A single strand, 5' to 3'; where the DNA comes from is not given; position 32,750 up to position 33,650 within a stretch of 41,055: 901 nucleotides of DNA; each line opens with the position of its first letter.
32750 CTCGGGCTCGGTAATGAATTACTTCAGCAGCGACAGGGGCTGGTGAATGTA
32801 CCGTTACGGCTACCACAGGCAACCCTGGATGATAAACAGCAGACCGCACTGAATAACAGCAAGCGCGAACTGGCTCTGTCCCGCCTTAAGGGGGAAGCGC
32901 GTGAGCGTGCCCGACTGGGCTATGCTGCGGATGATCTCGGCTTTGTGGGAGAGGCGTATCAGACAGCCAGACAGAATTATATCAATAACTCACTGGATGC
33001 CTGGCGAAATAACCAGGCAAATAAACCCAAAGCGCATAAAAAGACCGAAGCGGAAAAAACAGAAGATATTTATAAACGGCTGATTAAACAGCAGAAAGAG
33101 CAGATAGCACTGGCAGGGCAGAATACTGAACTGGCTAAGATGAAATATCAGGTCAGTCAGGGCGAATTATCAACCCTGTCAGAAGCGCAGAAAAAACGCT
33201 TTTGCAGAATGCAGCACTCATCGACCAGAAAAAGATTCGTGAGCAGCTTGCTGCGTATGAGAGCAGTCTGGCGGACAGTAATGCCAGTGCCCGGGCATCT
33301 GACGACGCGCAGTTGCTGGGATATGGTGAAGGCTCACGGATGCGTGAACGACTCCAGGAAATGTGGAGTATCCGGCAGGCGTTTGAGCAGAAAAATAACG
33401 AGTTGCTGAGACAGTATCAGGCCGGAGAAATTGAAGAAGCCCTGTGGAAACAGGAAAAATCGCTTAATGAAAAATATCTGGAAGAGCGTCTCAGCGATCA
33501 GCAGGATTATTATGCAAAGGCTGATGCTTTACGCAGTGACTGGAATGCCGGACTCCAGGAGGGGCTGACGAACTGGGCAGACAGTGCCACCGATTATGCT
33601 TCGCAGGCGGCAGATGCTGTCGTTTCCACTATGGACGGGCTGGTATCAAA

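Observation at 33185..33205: Tape measure gene frame break at an A6 run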

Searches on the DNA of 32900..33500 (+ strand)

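Call 3: search_dna_similar(query=window:32900-33500:+, collection=phages, mode=near, max_rows=25)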
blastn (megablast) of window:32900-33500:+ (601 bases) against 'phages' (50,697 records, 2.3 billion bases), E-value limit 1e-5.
Records with a match: 12; places in all: 12; records where one place covers at least 80% of the query: 12.
Best place of each record, by identity: >=99% 1; 95-99% 9; 80-90% 2.
By first word of the organism name: Escherichia 12.
By host as written in the record: Escherichia coli 9; Escherichia coli strain EF467 1; - 1; Escherichia coli ECOR13 1.
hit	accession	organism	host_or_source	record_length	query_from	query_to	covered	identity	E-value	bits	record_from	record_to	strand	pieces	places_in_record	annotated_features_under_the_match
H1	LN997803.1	Escherichia phage phi467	Escherichia coli strain EF467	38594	1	601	100%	99.8%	0e+0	1105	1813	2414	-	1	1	Tail length tape measure protein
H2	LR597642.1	Escherichia phage Evi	-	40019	1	601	100%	98.5%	0e+0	1061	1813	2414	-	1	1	Phage tail length tape-measure protein 1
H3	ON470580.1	Escherichia phage vB_EcoM-606R7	Escherichia coli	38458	1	601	100%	97.5%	0e+0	1027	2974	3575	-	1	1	tail length tape-measure protein H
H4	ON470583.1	Escherichia phage vB_EcoS-689R5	Escherichia coli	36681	1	601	100%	97.0%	0e+0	1011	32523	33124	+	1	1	tail length tape-measure protein H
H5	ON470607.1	Escherichia phage vB_EcoS-733R4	Escherichia coli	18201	1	601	100%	96.7%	0e+0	1000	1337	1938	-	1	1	tail length tape-measure protein H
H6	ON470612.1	Escherichia phage vB_EcoS-640R1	Escherichia coli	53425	1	601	100%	96.7%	0e+0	1000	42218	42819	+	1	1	tail length tape-measure protein H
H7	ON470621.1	Escherichia phage vB_EcoS-716R1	Escherichia coli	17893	1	601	100%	96.7%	0e+0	1000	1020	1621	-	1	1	tail length tape-measure protein H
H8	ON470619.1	Escherichia phage vB_EcoS-813R8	Escherichia coli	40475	1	601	100%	96.7%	0e+0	1000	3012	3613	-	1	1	tail length tape-measure protein H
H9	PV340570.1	Escherichia phage PhiR49_2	Escherichia coli ECOR13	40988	1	601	100%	95.2%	0e+0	950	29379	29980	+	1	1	tail length tape-measure protein H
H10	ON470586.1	Escherichia phage vB_EcoS-611R1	Escherichia coli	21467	1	601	100%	95.0%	0e+0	944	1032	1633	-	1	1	tail length tape-measure protein H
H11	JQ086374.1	Escherichia phage HK544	Escherichia coli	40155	1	502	84%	85.4%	1e-144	518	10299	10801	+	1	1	tail length tape measure protein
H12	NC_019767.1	Escherichia phage HK544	Escherichia coli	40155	1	502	84%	85.4%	1e-144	518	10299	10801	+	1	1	tail length tape measure protein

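Call 4: search_dna_similar(query=window:32900-33500:+, collection=ecoli_genomes, mode=near, max_rows=25)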
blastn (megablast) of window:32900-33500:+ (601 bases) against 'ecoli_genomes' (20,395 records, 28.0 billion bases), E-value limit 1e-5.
Records with a match: 895; places in all: 954; records where one place covers at least 80% of the query: 894.
Genomes with a match: 895 of 5426; with a place that covers at least 80% of the query: 894. Places per genome that has any: lowest 1, median 1, highest 4. On chromosomes: 954 places; on plasmids: 0.
Best place of each record, by identity: >=99% 9; 95-99% 780; 90-95% 74; 80-90% 31; 60-80% 1.
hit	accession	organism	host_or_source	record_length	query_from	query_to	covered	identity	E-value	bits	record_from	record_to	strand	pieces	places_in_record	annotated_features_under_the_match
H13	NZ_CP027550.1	Escherichia coli strain 2015C-4136CT1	Homo sapiens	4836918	1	601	100%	99.8%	0e+0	1105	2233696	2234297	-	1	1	phage tail tape measure protein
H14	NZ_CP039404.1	Escherichia coli strain 377323_2f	Homo sapiens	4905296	1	601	100%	99.8%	0e+0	1105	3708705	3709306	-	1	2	phage tail tape measure protein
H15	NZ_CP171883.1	Escherichia coli strain STECUZB006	Homo sapiens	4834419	1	601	100%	99.8%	0e+0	1105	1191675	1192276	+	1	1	phage tail tape measure protein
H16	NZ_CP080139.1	Escherichia coli strain PK8241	chicken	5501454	1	601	100%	99.7%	0e+0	1099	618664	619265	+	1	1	phage tail tape measure protein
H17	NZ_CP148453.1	Escherichia coli strain Z1323CEC0009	Chicken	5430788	1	601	100%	99.7%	0e+0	1099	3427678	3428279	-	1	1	phage tail tape measure protein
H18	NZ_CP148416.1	Escherichia coli strain Z1323CEC0016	Chicken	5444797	1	601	100%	99.7%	0e+0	1099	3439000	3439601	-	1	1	phage tail tape measure protein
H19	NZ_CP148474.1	Escherichia coli strain Z1323CEC0005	Chicken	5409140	1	601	100%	99.7%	0e+0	1099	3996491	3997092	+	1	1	phage tail tape measure protein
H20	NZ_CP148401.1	Escherichia coli strain Z1323CEC0019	Chicken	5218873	1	601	100%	99.2%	0e+0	1083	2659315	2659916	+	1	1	phage tail tape measure protein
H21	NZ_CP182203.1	Escherichia coli strain JB2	rabbit farm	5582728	1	601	100%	99.0%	0e+0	1077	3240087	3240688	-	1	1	phage tail tape measure protein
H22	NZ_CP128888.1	Escherichia coli strain TUM14697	Homo sapiens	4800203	1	601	100%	98.8%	0e+0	1072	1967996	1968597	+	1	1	phage tail tape measure protein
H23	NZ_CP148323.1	Escherichia coli strain Z1323HEC0477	Homo sapiens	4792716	1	601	100%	98.8%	0e+0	1072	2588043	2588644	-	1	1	phage tail tape measure protein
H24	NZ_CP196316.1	Escherichia coli strain AH19B041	Homo sapiens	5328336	1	601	100%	98.8%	0e+0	1072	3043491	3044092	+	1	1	phage tail tape measure protein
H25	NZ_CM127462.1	Escherichia coli strain G5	seawater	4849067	1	601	100%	98.3%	0e+0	1055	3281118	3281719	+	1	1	phage tail tape measure protein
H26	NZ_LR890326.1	Escherichia coli strain MINF_1A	Homo sapiens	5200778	1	601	100%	98.3%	0e+0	1055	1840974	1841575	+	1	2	phage tail tape measure protein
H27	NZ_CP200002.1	Escherichia coli strain CREC-2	Homo sapiens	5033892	1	601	100%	98.2%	0e+0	1050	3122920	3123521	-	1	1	phage tail tape measure protein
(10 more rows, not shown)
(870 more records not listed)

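Call 5: get_annotated_region(hit=H1, flank=3500)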
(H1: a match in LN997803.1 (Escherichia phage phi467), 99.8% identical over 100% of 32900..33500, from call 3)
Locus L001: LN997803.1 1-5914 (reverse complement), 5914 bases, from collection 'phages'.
description: Escherichia coli phage phi467.
organism: Escherichia phage phi467 (NCBI taxid 1774508)
taxonomy: Viruses; Duplodnaviria; Heunggongvirae; Uroviricota; Caudoviricetes
host: Escherichia coli strain EF467; source: -; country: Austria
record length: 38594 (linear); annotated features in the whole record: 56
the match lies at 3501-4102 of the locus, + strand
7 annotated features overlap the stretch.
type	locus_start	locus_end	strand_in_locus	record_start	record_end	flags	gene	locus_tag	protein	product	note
CDS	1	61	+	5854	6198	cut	-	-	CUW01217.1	hypothetical protein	-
CDS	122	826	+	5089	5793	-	-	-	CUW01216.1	hypothetical protein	-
CDS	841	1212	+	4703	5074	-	-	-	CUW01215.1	Phage tail assembly chaperone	-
CDS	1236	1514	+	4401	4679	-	-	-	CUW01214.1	hypothetical protein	-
CDS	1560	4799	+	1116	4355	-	-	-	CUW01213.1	Tail length tape measure protein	-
CDS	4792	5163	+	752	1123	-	-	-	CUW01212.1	Phage minor tail protein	-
CDS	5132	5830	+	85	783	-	-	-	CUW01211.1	Phage minor tail protein L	-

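Call 6: get_annotated_region(hit=H13, flank=3500)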
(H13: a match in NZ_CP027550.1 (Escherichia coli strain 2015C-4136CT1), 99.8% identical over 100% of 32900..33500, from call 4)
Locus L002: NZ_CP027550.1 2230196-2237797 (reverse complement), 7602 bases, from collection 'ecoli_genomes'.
description: Escherichia coli strain 2015C-4136CT1 chromosome, complete genome
organism: Escherichia coli strain 2015C-4136CT1 (NCBI taxid 562)
replicon: chromosome; assembly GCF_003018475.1
host: Homo sapiens; source: stool; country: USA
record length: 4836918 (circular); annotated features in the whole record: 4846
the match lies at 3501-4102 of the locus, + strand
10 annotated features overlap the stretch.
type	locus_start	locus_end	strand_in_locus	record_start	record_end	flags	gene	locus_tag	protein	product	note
CDS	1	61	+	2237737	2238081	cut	gp17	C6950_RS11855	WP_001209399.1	tail completion protein gp17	-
CDS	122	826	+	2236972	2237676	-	-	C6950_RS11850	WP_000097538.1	immunoglobulin domain-containing protein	-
CDS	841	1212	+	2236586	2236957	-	-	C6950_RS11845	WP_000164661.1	phage tail assembly chaperone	-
CDS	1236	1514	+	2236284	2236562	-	-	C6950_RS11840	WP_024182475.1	phage tail assembly protein T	-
CDS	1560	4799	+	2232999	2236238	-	-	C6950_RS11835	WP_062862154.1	phage tail tape measure protein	-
CDS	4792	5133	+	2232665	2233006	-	-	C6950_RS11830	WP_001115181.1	phage tail protein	-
CDS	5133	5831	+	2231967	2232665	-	-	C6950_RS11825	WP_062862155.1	phage minor tail protein L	-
CDS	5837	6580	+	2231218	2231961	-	-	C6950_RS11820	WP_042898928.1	C40 family peptidase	-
CDS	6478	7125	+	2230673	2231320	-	-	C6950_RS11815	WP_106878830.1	tail assembly protein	-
CDS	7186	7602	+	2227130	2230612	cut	gpJ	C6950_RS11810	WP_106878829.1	phage attachment tail tip protein J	-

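Call 7: get_annotated_region(hit=H2, flank=3500)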
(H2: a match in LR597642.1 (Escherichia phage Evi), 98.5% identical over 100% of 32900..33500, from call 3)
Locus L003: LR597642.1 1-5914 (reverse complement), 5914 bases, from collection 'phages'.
description: Escherichia phage Evi genome assembly, chromosome: 1.
organism: Escherichia phage Evi (NCBI taxid 2562642)
taxonomy: Viruses; Duplodnaviria; Heunggongvirae; Uroviricota; Caudoviricetes
host: -; source: -; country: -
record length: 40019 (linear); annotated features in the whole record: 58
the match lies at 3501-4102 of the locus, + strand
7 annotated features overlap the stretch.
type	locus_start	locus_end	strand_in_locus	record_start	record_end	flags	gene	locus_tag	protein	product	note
CDS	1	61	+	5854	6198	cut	-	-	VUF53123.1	Tc1 tail completion protein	-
CDS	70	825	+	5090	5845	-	-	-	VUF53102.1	Phage major tail protein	-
CDS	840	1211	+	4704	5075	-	-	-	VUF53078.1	Phage tail assembly chaperone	-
CDS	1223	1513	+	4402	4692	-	-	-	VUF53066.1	Phage tail assembly chaperone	-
CDS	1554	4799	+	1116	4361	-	-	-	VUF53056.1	Phage tail length tape-measure protein 1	-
CDS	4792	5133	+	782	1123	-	-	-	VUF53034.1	Phage minor tail protein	-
CDS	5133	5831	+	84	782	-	-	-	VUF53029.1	Phage minor tail protein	-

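Call 9: search_dna_similar(query=window:33151-33236:+, collection=ecoli_genomes, mode=near, max_rows=30)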
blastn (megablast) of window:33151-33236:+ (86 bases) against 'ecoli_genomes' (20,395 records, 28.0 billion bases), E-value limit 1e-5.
Records with a match: 888; places in all: 947; records where one place covers at least 80% of the query: 888.
Genomes with a match: 888 of 5426; with a place that covers at least 80% of the query: 888. Places per genome that has any: lowest 1, median 1, highest 4. On chromosomes: 947 places; on plasmids: 0.
Best place of each record, by identity: 95-99% 862; 90-95% 25; 80-90% 1.
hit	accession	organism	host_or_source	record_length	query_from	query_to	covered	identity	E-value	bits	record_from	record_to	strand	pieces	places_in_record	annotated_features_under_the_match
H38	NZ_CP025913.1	Escherichia coli strain 203740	Homo sapiens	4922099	1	86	100%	98.9%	5e-35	154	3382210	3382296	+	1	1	phage tail tape measure protein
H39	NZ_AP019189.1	Escherichia coli strain M217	Homo sapiens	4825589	1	86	100%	98.9%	5e-35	154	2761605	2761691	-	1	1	phage tail tape measure protein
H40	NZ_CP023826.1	Escherichia coli strain 4/4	Homo sapiens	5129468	1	86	100%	98.9%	5e-35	154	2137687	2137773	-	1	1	phage tail tape measure protein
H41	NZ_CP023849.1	Escherichia coli strain 4/0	Homo sapiens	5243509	1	86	100%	98.9%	5e-35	154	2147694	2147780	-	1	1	phage tail tape measure protein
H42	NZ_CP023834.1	Escherichia coli strain 4/2-1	Homo sapiens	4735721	1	86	100%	98.9%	5e-35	154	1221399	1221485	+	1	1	phage tail tape measure protein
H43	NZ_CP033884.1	Escherichia coli strain 50579417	Homo sapiens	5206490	1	86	100%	98.9%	5e-35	154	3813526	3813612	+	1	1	phage tail tape measure protein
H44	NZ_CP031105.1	Escherichia coli strain AMSCJX02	Giant panda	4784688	1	86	100%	98.9%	5e-35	154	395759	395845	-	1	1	phage tail tape measure protein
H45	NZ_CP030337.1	Escherichia coli strain AR_451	missing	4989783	1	86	100%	98.9%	5e-35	154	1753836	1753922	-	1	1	phage tail tape measure protein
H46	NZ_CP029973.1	Escherichia coli strain 51008369SK1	Dog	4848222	1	86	100%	98.9%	5e-35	154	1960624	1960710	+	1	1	phage tail tape measure protein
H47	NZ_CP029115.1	Escherichia coli strain AR435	missing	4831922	1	86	100%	98.9%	5e-35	154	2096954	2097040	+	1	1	phage tail tape measure protein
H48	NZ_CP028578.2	Escherichia coli strain WCHEC005784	Homo sapiens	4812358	1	86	100%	98.9%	5e-35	154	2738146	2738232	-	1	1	phage tail tape measure protein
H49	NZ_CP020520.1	Escherichia coli strain 190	Homo sapiens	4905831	1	86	100%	98.9%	5e-35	154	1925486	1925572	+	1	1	phage tail tape measure protein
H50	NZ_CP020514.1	Escherichia coli strain 219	Homo sapiens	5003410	1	86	100%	98.9%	5e-35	154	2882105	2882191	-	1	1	phage tail tape measure protein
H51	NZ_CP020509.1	Escherichia coli strain 165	Homo sapiens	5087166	1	86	100%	98.9%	5e-35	154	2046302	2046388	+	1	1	phage tail tape measure protein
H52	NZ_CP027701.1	Escherichia coli strain 675SK2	-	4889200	1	86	100%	98.9%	5e-35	154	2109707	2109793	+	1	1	phage tail tape measure protein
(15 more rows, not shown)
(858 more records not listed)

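Call 11: get_annotated_region(hit=H13, flank=20000)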
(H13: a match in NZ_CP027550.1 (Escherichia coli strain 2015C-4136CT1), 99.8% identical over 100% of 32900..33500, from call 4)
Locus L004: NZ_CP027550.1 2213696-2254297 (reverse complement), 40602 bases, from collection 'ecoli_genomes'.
description: Escherichia coli strain 2015C-4136CT1 chromosome, complete genome
organism: Escherichia coli strain 2015C-4136CT1 (NCBI taxid 562)
replicon: chromosome; assembly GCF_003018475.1
host: Homo sapiens; source: stool; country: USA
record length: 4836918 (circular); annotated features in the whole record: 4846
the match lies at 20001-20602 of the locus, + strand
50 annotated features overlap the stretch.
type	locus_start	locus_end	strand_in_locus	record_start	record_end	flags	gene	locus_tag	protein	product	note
CDS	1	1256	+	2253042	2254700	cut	-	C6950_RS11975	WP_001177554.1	DEAD/DEAH box helicase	-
CDS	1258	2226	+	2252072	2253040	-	-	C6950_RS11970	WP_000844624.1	toprim domain-containing protein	-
CDS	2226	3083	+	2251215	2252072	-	-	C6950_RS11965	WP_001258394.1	hypothetical protein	-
CDS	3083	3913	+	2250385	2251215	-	-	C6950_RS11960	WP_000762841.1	antitermination protein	-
CDS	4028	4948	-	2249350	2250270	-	-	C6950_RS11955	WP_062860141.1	hypothetical protein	-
CDS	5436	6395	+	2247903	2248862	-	stxA2f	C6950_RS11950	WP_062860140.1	Shiga toxin Stx2f subunit A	-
CDS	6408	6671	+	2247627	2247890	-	stxB2f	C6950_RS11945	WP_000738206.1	Shiga toxin Stx2f subunit B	-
tRNA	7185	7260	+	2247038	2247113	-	-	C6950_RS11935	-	tRNA-Thr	-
tRNA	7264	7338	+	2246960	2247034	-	-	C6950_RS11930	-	tRNA-Gly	-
CDS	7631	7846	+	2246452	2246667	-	-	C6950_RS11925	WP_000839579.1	class II holin family protein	-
CDS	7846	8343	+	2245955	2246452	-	rrrD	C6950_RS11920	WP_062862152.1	lysozyme RrrD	-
CDS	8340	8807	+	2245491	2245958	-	-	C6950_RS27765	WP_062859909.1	lysis protein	-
CDS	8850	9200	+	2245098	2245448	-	-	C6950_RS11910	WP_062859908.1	HNH endonuclease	-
CDS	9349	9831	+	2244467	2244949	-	-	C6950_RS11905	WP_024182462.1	phage terminase small subunit P27 family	-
CDS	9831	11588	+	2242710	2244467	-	-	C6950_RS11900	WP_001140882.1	terminase large subunit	-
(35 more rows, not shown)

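Call 65: search_dna_similar(query=L002:3752-3838:+, collection=ecoli_genomes, mode=near, max_rows=40, rows=spread)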
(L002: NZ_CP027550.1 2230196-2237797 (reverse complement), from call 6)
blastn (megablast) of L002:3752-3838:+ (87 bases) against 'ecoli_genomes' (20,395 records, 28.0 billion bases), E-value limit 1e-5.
Records with a match: 888; places in all: 947; records where one place covers at least 80% of the query: 888.
Genomes with a match: 888 of 5426; with a place that covers at least 80% of the query: 888. Places per genome that has any: lowest 1, median 1, highest 4. On chromosomes: 947 places; on plasmids: 0.
Best place of each record, by identity: >=99% 693; 95-99% 169; 90-95% 25; 80-90% 1.
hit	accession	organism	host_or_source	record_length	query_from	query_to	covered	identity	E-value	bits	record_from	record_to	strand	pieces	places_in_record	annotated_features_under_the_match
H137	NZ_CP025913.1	Escherichia coli strain 203740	Homo sapiens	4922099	1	87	100%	100.0%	3e-37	161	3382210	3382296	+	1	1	phage tail tape measure protein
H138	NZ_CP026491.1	Escherichia coli strain HS13-1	Homo sapiens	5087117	1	87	100%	100.0%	3e-37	161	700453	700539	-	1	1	phage tail tape measure protein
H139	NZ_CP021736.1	Escherichia coli strain AR_0150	missing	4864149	1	87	100%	100.0%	3e-37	161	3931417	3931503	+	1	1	phage tail tape measure protein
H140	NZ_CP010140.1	Escherichia coli strain D3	dog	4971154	1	87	100%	100.0%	3e-37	161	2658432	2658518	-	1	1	phage tail tape measure protein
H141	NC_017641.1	Escherichia coli UMNK88 strain UMNK88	porcine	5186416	1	87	100%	100.0%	3e-37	161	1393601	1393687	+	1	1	phage tail tape measure protein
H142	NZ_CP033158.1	Escherichia coli strain CM IVRI KOL-1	Mastitis Milk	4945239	1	87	100%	100.0%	3e-37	161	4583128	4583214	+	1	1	phage tail tape measure protein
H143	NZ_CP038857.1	Escherichia coli strain PigCaeca_2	pig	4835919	1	87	100%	100.0%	3e-37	161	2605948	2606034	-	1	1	phage tail tape measure protein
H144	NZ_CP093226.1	Escherichia coli strain EC-16-35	Homo sapiens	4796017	1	87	100%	100.0%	3e-37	161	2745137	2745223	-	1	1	phage tail tape measure protein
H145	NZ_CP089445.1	Escherichia coli strain 5-1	Human body fluids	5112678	1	87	100%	100.0%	3e-37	161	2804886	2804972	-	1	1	phage tail tape measure protein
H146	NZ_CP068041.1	Escherichia coli strain XJW9B277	Bovine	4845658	1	87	100%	100.0%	3e-37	161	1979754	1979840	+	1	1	phage tail tape measure protein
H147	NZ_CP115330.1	Escherichia coli strain CUVET16-394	cat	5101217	1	87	100%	100.0%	3e-37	161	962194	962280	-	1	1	phage tail tape measure protein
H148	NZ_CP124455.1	Escherichia coli strain AVS0193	environmental: river near WWTP effluent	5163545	1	87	100%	100.0%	3e-37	161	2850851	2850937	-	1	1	phage tail tape measure protein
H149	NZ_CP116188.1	Escherichia coli strain DETEC-E223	bed curtain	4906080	1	87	100%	100.0%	3e-37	161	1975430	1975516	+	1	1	phage tail tape measure protein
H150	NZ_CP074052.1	Escherichia coli strain PD23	Pig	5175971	1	87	100%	100.0%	3e-37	161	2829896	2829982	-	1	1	phage tail tape measure protein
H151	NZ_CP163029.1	Escherichia coli strain W170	Homo sapiens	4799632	1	87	100%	100.0%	3e-37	161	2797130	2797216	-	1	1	phage tail tape measure protein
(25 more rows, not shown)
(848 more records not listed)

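Call 66: get_annotated_region(hit=H11, flank=200)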
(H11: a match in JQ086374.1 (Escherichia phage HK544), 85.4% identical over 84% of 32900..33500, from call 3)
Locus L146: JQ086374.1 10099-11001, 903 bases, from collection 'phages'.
description: Enterobacteria phage HK544, complete genome.
organism: Escherichia phage HK544 (NCBI taxid 432201)
taxonomy: Viruses; Duplodnaviria; Heunggongvirae; Uroviricota; Caudoviricetes; Hendrixvirinae; Kwaitsingvirus; Kwaitsingvirus HK544
host: Escherichia coli; source: -; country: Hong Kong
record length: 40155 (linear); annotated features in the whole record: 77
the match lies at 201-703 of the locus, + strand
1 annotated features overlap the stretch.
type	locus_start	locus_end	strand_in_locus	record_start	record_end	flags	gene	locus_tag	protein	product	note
CDS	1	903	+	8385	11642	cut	-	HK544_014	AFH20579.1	tail length tape measure protein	similar to EFW57570.1 Phage tail length tape-measure protein 1 [Shigella boydii ATCC 9905] & NP_037710.1 tail length ...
